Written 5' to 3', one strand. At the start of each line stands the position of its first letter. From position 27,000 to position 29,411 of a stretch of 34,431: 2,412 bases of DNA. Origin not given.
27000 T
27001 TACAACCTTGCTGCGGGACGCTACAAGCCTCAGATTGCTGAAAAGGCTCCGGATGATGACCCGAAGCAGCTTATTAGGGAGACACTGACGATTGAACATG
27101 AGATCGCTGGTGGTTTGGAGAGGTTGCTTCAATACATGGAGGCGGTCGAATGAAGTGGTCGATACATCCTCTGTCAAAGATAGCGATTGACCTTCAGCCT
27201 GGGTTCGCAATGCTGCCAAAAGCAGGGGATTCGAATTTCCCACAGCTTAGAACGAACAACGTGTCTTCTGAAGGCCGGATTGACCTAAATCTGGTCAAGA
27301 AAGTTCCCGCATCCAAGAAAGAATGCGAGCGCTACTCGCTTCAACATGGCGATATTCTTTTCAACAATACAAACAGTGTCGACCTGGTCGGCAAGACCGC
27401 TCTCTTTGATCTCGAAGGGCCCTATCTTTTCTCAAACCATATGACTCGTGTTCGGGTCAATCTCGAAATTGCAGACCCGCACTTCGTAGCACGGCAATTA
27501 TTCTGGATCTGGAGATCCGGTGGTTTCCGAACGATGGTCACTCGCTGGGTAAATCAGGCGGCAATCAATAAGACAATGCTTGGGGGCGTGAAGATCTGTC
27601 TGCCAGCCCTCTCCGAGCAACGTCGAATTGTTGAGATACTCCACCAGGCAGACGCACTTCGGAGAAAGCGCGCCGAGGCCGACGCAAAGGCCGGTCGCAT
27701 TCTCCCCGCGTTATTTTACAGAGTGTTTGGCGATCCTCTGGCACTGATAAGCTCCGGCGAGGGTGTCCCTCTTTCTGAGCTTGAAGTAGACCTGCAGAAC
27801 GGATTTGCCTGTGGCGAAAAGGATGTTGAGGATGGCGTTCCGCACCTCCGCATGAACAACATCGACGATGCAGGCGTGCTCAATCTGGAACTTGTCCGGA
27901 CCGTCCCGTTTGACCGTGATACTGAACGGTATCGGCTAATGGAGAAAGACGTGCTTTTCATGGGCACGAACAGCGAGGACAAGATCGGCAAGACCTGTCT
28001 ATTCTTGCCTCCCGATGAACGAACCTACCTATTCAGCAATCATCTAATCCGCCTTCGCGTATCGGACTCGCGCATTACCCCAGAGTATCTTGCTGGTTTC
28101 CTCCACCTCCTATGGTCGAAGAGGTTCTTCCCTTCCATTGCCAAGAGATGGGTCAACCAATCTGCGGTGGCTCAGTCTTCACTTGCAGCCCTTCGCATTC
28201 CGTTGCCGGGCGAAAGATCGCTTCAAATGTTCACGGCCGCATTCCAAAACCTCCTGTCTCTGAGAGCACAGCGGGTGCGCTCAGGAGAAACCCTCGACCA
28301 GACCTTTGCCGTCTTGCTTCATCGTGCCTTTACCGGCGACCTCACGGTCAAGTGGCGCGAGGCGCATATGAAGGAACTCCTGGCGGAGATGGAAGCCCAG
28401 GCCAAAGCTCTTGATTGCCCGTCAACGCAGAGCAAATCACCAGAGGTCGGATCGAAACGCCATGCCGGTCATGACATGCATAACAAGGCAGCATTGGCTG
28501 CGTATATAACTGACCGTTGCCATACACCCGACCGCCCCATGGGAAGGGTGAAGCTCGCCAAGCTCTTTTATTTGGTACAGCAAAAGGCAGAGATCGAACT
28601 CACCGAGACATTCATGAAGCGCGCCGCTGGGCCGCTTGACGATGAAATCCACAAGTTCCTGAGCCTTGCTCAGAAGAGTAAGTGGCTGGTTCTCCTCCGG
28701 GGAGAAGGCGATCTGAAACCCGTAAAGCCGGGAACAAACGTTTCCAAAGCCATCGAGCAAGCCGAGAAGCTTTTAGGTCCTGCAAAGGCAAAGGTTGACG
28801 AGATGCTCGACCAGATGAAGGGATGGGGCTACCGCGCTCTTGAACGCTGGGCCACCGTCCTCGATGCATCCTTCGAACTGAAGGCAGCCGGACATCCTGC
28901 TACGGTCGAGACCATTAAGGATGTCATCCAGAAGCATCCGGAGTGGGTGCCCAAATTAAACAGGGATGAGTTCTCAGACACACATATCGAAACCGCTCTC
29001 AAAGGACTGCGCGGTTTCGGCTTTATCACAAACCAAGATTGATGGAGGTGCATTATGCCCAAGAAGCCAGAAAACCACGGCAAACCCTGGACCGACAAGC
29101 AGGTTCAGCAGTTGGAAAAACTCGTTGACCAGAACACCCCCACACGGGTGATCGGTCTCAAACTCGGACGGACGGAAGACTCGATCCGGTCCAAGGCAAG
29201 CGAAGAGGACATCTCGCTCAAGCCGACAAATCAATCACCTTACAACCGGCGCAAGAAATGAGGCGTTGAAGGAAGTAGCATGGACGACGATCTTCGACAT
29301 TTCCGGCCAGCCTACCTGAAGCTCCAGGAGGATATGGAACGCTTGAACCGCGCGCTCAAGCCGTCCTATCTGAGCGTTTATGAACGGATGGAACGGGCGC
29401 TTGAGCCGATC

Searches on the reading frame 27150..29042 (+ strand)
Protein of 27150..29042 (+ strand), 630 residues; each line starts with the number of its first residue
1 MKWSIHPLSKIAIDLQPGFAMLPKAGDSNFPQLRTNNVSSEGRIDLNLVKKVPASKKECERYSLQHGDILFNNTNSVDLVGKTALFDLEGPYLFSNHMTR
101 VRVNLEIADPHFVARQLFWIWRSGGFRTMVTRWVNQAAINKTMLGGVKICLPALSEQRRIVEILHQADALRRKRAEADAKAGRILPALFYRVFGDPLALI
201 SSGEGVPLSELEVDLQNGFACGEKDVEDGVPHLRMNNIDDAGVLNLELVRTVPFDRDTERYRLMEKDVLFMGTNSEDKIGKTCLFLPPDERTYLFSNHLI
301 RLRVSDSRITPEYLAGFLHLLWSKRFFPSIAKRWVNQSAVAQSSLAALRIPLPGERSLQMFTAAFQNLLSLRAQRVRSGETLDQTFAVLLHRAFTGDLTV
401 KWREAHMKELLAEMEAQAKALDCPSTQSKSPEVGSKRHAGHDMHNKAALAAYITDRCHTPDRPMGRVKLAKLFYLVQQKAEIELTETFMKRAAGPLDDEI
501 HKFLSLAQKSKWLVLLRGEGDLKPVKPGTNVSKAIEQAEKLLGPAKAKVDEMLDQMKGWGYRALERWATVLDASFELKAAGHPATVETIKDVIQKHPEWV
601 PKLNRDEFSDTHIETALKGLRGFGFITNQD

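Call 38: search_protein_families(library=pfam, proteins=[window:27150-29042:+], max_evalue=0.01)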
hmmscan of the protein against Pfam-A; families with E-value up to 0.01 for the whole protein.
window:27150-29042:+ (630 aa): 1 family
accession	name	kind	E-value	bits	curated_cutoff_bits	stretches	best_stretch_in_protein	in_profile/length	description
PF01420.25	Methylase_S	-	2.1e-12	48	22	1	41-169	42-154/168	Type I restriction modification DNA specificity domain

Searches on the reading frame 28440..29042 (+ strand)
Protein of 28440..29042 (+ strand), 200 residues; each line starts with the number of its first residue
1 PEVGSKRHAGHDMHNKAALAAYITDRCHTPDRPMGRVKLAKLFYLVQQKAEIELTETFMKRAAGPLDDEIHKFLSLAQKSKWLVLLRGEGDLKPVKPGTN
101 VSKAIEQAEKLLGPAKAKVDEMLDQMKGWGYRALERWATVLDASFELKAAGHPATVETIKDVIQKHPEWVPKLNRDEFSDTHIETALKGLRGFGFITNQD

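Call 82: search_protein_families(library=pfam, proteins=[window:28440-29042:+], max_evalue=0.01)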
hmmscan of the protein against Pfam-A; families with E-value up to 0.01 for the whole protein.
window:28440-29042:+ (200 aa): 0 families

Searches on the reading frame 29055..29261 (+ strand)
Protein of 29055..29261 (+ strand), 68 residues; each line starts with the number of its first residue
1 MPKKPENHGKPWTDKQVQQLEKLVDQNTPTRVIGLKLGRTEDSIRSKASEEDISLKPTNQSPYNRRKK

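Call 6: search_protein_families(library=padloc, proteins=[window:29055-29261:+], max_evalue=0.01)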
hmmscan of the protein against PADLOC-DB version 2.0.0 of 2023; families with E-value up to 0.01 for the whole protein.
window:29055-29261:+ (68 aa): 0 families

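Call 7: search_protein_families(library=pfam, proteins=[window:29055-29261:+], max_evalue=0.1)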
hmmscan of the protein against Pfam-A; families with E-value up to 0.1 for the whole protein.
window:29055-29261:+ (68 aa): 1 family
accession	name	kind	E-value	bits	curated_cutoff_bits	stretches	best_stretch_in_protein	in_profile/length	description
PF00249.37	Myb_DNA-binding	-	0.085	13.4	24.4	0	10-47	2-41/46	Myb-like DNA-binding domain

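Call 8: search_protein_families(library=ncbifam, proteins=[window:29055-29261:+], max_evalue=0.1)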
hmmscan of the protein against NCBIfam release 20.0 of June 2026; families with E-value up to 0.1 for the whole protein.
window:29055-29261:+ (68 aa): 0 families

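Call 82: search_protein_families(library=pfam, proteins=[window:29055-29261:+], max_evalue=0.01)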
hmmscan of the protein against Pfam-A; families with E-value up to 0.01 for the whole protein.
window:29055-29261:+ (68 aa): 0 families
